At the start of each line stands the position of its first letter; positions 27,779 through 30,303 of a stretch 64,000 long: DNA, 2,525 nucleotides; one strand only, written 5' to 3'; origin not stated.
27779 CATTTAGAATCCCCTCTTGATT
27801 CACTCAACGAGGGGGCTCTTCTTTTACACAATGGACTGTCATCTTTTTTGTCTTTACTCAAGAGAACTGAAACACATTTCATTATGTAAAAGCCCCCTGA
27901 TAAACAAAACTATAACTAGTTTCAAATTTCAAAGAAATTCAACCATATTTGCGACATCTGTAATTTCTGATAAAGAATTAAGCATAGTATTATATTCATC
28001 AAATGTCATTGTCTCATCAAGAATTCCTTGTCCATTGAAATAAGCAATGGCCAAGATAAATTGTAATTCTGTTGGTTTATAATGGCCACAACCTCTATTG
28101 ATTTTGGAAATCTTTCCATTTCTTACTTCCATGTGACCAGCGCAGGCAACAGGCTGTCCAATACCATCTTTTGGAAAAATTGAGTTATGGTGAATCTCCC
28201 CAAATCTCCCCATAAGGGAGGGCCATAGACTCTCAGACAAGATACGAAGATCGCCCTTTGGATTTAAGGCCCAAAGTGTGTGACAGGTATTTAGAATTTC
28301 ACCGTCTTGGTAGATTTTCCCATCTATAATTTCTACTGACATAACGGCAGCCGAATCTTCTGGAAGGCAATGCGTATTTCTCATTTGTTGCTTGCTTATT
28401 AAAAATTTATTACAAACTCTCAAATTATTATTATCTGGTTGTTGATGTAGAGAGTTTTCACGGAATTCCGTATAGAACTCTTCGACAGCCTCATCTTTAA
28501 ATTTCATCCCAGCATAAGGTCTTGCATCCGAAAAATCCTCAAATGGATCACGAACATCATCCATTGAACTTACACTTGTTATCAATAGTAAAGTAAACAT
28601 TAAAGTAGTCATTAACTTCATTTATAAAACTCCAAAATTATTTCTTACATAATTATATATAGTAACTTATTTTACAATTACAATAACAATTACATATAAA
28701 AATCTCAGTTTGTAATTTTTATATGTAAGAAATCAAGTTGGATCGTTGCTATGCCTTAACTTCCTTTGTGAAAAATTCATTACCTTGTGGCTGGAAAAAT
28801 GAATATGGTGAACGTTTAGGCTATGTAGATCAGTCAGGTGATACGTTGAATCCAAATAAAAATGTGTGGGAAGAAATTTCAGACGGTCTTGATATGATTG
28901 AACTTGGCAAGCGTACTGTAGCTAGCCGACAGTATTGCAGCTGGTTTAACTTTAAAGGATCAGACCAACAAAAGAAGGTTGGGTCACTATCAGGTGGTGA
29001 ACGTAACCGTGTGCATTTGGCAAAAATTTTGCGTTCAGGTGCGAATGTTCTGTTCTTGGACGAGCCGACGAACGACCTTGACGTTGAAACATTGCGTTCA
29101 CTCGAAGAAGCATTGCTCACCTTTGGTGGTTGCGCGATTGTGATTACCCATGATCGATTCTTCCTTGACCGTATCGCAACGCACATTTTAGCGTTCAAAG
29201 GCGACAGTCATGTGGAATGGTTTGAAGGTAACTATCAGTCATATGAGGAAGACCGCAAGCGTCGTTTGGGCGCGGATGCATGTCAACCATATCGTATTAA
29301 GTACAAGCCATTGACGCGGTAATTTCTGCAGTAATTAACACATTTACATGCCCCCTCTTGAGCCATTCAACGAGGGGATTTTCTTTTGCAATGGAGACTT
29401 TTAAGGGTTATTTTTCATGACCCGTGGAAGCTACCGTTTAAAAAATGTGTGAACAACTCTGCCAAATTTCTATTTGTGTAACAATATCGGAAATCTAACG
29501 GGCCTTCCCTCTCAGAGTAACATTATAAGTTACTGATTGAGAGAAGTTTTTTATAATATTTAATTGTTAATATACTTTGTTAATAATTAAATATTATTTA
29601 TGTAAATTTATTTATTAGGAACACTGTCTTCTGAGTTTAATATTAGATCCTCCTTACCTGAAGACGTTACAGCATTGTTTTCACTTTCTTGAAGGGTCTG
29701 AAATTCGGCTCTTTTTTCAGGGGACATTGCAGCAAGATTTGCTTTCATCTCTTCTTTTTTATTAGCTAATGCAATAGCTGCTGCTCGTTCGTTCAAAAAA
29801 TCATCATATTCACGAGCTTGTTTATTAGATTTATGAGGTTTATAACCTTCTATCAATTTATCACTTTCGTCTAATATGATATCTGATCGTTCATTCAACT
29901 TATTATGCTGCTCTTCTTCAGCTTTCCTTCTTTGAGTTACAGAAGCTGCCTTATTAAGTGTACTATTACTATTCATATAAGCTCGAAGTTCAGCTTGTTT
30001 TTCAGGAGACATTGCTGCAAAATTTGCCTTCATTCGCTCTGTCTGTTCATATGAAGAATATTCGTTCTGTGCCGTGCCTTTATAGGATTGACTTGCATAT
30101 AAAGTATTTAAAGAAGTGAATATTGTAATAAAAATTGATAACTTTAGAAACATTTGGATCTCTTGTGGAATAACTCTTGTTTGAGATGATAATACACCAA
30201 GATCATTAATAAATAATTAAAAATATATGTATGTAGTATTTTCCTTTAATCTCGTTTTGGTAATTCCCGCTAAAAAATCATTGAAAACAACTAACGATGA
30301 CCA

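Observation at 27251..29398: ~590-bp direct repeat of the ettA 3' end plus terminator brackets a 1-kb cargo; the copies differ almost only at synonymous sites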

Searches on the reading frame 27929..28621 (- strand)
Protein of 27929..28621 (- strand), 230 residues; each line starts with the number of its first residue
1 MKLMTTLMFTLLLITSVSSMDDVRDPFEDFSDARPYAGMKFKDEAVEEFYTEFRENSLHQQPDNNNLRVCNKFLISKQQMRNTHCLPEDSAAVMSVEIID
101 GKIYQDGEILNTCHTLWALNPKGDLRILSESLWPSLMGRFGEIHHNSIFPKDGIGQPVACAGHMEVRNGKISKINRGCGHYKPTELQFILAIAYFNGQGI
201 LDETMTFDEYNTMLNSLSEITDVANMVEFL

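Call 8: search_protein_families(library=pfam, proteins=[window:27929-28621:-], max_evalue=0.01)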
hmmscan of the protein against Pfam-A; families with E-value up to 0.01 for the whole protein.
window:27929-28621:- (230 aa): 0 families

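Call 15: find_encoding_contigs(protein=window:27929-28621:-, flank=6000, max_places=10)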
Protein window:27929-28621:- (230 aa): no gene with exactly this product is on record in the collection.

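Call 18: find_homologous_proteins(query=window:27929-28621:-, max_evalue=0.001)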
Query window:27929-28621:- (230 aa): 2 proteins with E <= 0.001 among 76 candidates.
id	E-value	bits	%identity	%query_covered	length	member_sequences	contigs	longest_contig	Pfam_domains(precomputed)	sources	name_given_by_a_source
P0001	6.9e-152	521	100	99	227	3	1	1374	-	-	-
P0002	1.5e-81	291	64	92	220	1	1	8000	-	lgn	-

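Call 19: find_encoding_contigs(protein=P0002, flank=8000, max_places=10)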
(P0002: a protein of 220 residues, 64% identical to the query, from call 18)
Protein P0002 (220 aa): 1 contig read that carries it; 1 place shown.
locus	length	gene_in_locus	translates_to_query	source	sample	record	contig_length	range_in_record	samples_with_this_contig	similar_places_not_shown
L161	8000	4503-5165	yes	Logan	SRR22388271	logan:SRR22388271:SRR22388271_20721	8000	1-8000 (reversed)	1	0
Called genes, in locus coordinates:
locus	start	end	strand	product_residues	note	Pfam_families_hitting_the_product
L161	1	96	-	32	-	?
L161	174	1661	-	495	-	-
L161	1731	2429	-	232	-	PF22624:AASDHPPT_N, PF01648:ACPS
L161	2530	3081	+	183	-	-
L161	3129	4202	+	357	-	PF00933:Glyco_hydro_3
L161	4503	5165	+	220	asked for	-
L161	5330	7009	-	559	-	PF00005:ABC_tran, PF02463:SMC_N (faint), PF13476:AAA_23 (faint), PF13555:AAA_29 (faint), PF13304:AAA_21 (faint), PF13401:AAA_22 (faint), PF12848:ABC_tran_Xtn, PF00005:ABC_tran, +1 more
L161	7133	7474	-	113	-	-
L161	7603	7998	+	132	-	?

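Call 20: find_encoding_contigs(protein=P0001, flank=8000, max_places=10)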
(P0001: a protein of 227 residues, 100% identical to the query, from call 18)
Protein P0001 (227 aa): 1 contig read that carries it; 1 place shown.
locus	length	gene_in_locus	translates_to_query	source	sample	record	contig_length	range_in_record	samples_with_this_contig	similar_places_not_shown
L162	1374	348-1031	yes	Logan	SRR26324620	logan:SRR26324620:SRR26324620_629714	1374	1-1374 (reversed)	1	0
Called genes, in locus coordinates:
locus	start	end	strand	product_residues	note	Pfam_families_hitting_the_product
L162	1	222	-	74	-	?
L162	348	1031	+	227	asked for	-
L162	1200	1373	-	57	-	?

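Call 32: list_cluster_members(proteins=[P0001, P0004, P0123, P0005])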
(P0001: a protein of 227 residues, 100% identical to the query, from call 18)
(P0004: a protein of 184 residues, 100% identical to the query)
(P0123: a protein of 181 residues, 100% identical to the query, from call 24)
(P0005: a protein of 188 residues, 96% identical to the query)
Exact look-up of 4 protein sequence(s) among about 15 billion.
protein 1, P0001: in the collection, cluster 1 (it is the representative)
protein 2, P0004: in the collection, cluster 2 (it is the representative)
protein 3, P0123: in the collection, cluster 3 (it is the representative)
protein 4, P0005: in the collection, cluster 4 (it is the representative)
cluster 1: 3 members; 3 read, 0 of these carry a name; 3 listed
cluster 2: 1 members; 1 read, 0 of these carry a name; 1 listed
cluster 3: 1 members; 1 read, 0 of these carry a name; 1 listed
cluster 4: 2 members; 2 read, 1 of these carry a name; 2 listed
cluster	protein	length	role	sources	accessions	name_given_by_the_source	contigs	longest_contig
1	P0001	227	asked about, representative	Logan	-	-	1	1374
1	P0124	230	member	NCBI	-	-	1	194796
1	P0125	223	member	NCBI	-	-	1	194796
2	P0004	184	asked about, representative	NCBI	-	-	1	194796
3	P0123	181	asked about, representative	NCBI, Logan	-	-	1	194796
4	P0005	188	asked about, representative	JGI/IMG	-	-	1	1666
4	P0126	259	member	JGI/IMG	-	ATPase subunit of ABC transporter with duplicated ATPase domains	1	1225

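Call 47: search_protein_representatives(protein=window:27929-28621:-)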
Query: 230 residues. Proteins with E-value up to 0.001 (for the whole library): 266; up to 1e-10: 46; up to 1e-30: 5. The best 150 are listed.
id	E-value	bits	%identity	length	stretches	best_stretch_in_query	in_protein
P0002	4.8e-82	291.1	67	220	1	20-230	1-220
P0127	3.5e-37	144.4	46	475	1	65-229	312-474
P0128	1.4e-35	139.2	45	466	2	76-229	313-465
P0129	3.7e-33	131.2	45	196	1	61-228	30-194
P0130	2.5e-32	128.5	39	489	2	65-227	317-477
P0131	5.4e-29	117.6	43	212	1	64-225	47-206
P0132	8.1e-29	117.0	45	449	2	92-212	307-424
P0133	9.9e-29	116.7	36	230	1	1-228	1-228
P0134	1.1e-27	113.3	38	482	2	67-229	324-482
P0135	7.9e-27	110.5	40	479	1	61-228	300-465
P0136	1.9e-26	109.2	42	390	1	65-227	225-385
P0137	4.7e-26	108.0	40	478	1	61-209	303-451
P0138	1.2e-25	106.7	41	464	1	51-211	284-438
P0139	1.2e-24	103.4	45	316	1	64-209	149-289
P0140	2.5e-24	102.3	41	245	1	66-212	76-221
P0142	1.2e-23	100.1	36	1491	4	135-214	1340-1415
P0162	3.4e-13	65.9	44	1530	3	142-193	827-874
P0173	2.2e-10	56.7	39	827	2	139-199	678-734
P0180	1.5e-09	54.0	29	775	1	72-222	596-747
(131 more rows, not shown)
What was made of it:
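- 27929..28621 (-): The 'cargo': a 230-aa secreted-type protein. Its C-terminal ~165 residues are an uncharacterised domain that also occurs at the C-termini of large proteins, including one with filamentous-haemagglutinin repeats. 266 remote homologs were found (call 47).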

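Call 50: search_protein_families(library=pfam, proteins=[P0127, P0130, P0142, P0162, P0133, P0180, P0173], max_evalue=0.001)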
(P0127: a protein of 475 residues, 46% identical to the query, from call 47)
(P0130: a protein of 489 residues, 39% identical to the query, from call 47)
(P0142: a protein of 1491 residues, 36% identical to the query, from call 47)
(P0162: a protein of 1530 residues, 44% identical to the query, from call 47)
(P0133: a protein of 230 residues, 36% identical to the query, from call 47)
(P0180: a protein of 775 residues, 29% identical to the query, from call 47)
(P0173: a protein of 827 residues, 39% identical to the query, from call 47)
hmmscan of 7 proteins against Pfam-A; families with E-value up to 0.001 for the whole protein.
P0127 (475 aa): 0 families

P0130 (489 aa): 0 families

P0142 (1491 aa): 2 families
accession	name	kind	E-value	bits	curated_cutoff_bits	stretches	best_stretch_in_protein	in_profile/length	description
PF13332.12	Fil_haemagg_2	-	1.4e-15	58.3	22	2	3-85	82-168/170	Hemagglutinin repeat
PF20067.5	SSL_N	-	0.00072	19.8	18.9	0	884-897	27-40/46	Strictosidine synthase-like, N-terminal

P0162 (1530 aa): 1 family
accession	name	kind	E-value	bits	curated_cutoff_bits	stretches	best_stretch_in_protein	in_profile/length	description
PF14198.11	TnpV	-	0.00068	20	27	0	751-783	21-53/111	Transposon-encoded protein TnpV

P0133 (230 aa): 0 families

P0180 (775 aa): 0 families

P0173 (827 aa): 0 families
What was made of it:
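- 27929..28621 (-): P0142 carries Fil_haemagg_2 (call 50).
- The cargo domain is toxin/effector-like, which is typical island cargo (calls 47, 50).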

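Call 51: search_solved_structures(query=A2, max_evalue=1)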
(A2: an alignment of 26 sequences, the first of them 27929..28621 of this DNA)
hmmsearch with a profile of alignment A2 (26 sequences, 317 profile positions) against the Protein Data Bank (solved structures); distinct sequences matched with E-value up to 1: 7.
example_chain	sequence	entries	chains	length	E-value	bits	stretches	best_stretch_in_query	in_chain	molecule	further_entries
2ycf_A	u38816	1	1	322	0.058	16.1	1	270-294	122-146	SERINE/THREONINE-PROTEIN KINASE CHK2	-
2xk9_A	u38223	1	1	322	0.058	16.1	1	270-294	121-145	CHECKPOINT KINASE 2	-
2w0j_A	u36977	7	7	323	0.058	16.1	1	270-294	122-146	SERINE/THREONINE-PROTEIN KINASE CHK2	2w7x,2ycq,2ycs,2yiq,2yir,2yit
2ycr_A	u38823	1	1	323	0.059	16.1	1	270-294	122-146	SERINE/THREONINE-PROTEIN KINASE CHK2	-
2cn5_A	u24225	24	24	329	0.06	16.1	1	270-294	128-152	SERINE/THREONINE-PROTEIN KINASE CHK2 | CHECKPOINT KINASE 2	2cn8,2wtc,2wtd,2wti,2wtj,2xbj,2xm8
3i6u_A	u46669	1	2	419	0.093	15.4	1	270-294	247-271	Serine/threonine-protein kinase Chk2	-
3i6w_A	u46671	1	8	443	0.099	15.4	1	270-294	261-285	Serine/threonine-protein kinase Chk2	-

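Call 66: predict_structure(alignment_id=A2)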
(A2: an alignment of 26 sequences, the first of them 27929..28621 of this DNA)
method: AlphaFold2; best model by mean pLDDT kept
length: 230 residues; sequences in the alignment: 26
mean_pLDDT: 89.9   pTM: 0.84
mean pLDDT of the five models: 89.9, 89.5, 87.7, 87.6, 87.2
residues with pLDDT >= 90: 149; 70-90: 68; 50-70: 13; < 50: 0
segments of 3 or more residues with pLDDT < 50: none
pLDDT, mean of each block of 10 residues (from residue 1): 81 68 82 94 88 85 86 89 83 98 98 96 97 92 91 92 97 91 92 98 88 87 94
secondary structure, 60 per line:
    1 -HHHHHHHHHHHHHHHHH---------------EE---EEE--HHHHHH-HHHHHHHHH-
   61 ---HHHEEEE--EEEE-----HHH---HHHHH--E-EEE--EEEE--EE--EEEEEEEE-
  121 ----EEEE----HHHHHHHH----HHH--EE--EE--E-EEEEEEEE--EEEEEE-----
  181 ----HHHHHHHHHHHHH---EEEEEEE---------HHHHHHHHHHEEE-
elements in order: H2-18 E39-41 H44-49 H51-59 E67-70 E73-76 H88-92 E97-99 E102-105 E112-119 E125-128 H133-140 E160-167 E170-175 H185-197 E201-207 H217-226 E227-229

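Call 71: fold_search(model_id=the predicted structure, library=pdb)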
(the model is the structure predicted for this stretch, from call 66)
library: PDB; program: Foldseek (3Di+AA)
matches with E <= 10: 86; with E <= 0.001: 0
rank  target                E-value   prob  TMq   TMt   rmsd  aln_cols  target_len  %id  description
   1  4uri_A                1.0e+00  0.03  0.12  0.09  13.6       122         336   12  Crystal structure of chitinase-like agglutinin RobpsCRA from Robinia pseudoacacia (released 2015-03-11)
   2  5y6q_B                1.4e+00  0.02  0.12  0.10  18.6       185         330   11  Crystal structure of an aldehyde oxidase from Methylobacillus sp. KY4400 (released 2018-01-24)
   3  4kr1                  2.7e+00  0.04  0.17  0.18  13.6       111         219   13  Crystal structure of the kinetechore protein Iml3 from budding yeast (released 2013-12-18)
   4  6u11_A                2.7e+00  0.01  0.11  0.09  12.6       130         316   15  Xenopus laevis N-acetylglucosamine-1-phosphodiester alpha-N-acetylglucosaminidase (NAGPA) (C46S C219S C453S C480S C486 (released 2020-02-19)
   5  6pki_A                2.8e+00  0.01  0.08  0.07  12.2        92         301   12  Zebrafish N-acetylglucosamine-1-phosphodiester alpha-N-acetylglucosaminidase (NAGPA) catalytic domain (C56S C230S) in  (released 2020-02-19)
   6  6pkg_A                3.0e+00  0.01  0.08  0.07  12.8        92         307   12  Zebrafish N-acetylglucosamine-1-phosphodiester alpha-N-acetylglucosaminidase (NAGPA) catalytic domain auto-inhibited b (released 2020-02-19)
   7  8wnj                  3.2e+00  0.00  0.09  0.04  19.5       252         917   12  Crystal structure of H. pylori isoleucyl-tRNA synthetase (HpIleRS) in complex with Ile-AMP (released 2024-02-14)
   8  6pki_B                3.8e+00  0.01  0.08  0.07  12.2        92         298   12  Zebrafish N-acetylglucosamine-1-phosphodiester alpha-N-acetylglucosaminidase (NAGPA) catalytic domain (C56S C230S) in  (released 2020-02-19)
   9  4gps                  3.8e+00  0.01  0.10  0.07  23.2       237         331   11  Crystal Structure of K. lactis Dxo1 (YDR370C) (released 2012-09-12)
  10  4xga_A                4.1e+00  0.01  0.10  0.08  12.4        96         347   14  Crystal structure of BamB and BamA P3-5 complex from E.coli (released 2016-01-20)
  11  8f7u_A                4.1e+00  0.01  0.11  0.11   9.3        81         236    6  Macrocyclic Plasmin Inhibitor (released 2023-02-08)
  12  3hvd_B                4.1e+00  0.01  0.08  0.04  18.1       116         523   11  The Protective Antigen Component of Anthrax Toxin Forms Functional Octameric Complexes (released 2009-08-25)
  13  7sxi_MODEL_1_A        4.3e+00  0.03  0.08  0.19   6.2        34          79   24  Solution Structure of Sds3 Capped Tudor Domain (released 2022-01-19)
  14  9v6n_A                4.3e+00  0.01  0.10  0.07   7.8        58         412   10  Block based reconstruction of RVFV GnGc-Fab140 complex (released 2025-12-24)
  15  3hvd_D                4.3e+00  0.01  0.08  0.04  18.1       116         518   11  The Protective Antigen Component of Anthrax Toxin Forms Functional Octameric Complexes (released 2009-08-25)
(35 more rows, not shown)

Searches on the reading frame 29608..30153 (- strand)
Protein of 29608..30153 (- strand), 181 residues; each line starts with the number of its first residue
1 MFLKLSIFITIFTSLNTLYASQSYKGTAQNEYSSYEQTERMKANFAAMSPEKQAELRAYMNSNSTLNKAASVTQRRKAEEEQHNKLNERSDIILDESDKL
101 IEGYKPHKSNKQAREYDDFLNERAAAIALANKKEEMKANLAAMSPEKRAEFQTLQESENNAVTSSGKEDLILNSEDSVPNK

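Call 8: search_protein_families(library=pfam, proteins=[window:29608-30153:-], max_evalue=0.01)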
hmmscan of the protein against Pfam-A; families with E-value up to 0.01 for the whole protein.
window:29608-30153:- (181 aa): 0 families

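Call 24: find_homologous_proteins(query=window:29608-30153:-, max_evalue=0.001)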
Query window:29608-30153:- (181 aa): 1 proteins with E <= 0.001 among 217 candidates.
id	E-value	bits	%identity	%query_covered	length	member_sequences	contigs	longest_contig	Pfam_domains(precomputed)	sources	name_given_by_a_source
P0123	9.5e-106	368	100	100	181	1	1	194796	-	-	-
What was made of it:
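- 29608..30153 (-): A 181-aa ORFan with a signal-peptide-like N-terminus and an internal repeat. It is the second lineage-specific cassette and is linked to copy B. There is no homolog among 5.8 billion proteins other than itself (call 24).
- The 181-aa ORF is an ORFan, so a B-type locus (ettA-terminator-181 aa) is inferred, not observed (call 24).
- Tried and rejected: No record has ettA followed by 29399 onward, and the 181-aa ORF has no homolog (call 24).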

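Call 33: find_encoding_contigs(protein=P0123, flank=8000, max_places=10)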
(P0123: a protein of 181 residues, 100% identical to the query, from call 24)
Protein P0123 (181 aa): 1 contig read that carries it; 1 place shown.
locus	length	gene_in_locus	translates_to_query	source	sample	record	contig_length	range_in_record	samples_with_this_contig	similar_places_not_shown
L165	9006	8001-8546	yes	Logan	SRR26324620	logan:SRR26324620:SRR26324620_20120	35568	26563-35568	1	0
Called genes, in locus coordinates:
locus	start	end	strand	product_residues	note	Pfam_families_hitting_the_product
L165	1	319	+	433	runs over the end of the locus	PF08245:Mur_ligase_M, PF02875:Mur_ligase_C (weak)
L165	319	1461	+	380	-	PF01098:FTSW_RODA_SPOVE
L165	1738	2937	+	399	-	PF07690:MFS_1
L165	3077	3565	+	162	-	PF04073:tRNA_edit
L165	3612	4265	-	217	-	PF00730:HhH-GPD, PF00633:HHH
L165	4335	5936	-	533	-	-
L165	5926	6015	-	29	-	-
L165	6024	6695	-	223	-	PF22624:AASDHPPT_N, PF01648:ACPS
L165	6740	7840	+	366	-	PF00933:Glyco_hydro_3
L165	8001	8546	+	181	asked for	-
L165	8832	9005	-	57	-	?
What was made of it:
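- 29608..30153 (-): It is present in Logan contig L165 (call 33).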
